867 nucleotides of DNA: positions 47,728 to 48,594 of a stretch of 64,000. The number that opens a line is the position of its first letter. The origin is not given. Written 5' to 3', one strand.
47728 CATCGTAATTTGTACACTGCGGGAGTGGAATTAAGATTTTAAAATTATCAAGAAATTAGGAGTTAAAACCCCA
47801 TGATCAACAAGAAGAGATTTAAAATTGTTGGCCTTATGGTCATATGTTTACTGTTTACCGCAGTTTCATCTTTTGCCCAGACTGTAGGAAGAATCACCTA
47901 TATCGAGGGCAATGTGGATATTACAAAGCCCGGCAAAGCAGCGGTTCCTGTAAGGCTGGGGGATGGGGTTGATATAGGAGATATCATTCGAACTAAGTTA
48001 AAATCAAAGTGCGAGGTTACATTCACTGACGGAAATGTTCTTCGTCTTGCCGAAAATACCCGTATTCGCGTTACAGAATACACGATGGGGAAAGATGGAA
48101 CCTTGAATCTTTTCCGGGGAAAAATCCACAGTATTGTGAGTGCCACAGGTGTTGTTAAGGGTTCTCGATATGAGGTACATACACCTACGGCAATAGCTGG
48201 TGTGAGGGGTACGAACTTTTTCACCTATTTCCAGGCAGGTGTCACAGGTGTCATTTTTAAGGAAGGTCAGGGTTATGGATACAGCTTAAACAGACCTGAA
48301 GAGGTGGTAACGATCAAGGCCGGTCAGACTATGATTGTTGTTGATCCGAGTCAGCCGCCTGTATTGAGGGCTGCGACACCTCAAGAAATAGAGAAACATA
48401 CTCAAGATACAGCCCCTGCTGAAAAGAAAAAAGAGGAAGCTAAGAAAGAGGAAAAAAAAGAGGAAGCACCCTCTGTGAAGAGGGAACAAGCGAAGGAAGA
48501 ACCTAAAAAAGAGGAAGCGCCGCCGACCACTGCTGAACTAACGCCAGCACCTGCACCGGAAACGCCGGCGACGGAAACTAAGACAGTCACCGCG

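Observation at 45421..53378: Candidate undescribed surface/export module: stand-alone Skp-like chaperone, TPR plus beta-barrel outer-membrane protein, and a 1,834-aa FecR-headed giant protein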

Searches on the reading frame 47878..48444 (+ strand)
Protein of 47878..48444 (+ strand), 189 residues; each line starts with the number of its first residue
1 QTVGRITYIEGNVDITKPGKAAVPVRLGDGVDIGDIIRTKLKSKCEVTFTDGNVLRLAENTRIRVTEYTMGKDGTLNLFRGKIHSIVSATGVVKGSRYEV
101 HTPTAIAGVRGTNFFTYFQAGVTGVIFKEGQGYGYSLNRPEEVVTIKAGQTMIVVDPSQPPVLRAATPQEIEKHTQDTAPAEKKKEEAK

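Call 64: search_solved_structures(query=window:47878-48444:+, max_evalue=10, show_alignments=2)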
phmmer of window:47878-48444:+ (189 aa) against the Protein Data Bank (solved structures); distinct sequences matched with E-value up to 10: 2.
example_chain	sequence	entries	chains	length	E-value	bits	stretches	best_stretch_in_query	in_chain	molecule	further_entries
1vpm_A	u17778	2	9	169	1.3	12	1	137-186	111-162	acyl-CoA hydrolase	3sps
1pvq_A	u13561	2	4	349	1.7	11.7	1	52-95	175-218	Recombinase cre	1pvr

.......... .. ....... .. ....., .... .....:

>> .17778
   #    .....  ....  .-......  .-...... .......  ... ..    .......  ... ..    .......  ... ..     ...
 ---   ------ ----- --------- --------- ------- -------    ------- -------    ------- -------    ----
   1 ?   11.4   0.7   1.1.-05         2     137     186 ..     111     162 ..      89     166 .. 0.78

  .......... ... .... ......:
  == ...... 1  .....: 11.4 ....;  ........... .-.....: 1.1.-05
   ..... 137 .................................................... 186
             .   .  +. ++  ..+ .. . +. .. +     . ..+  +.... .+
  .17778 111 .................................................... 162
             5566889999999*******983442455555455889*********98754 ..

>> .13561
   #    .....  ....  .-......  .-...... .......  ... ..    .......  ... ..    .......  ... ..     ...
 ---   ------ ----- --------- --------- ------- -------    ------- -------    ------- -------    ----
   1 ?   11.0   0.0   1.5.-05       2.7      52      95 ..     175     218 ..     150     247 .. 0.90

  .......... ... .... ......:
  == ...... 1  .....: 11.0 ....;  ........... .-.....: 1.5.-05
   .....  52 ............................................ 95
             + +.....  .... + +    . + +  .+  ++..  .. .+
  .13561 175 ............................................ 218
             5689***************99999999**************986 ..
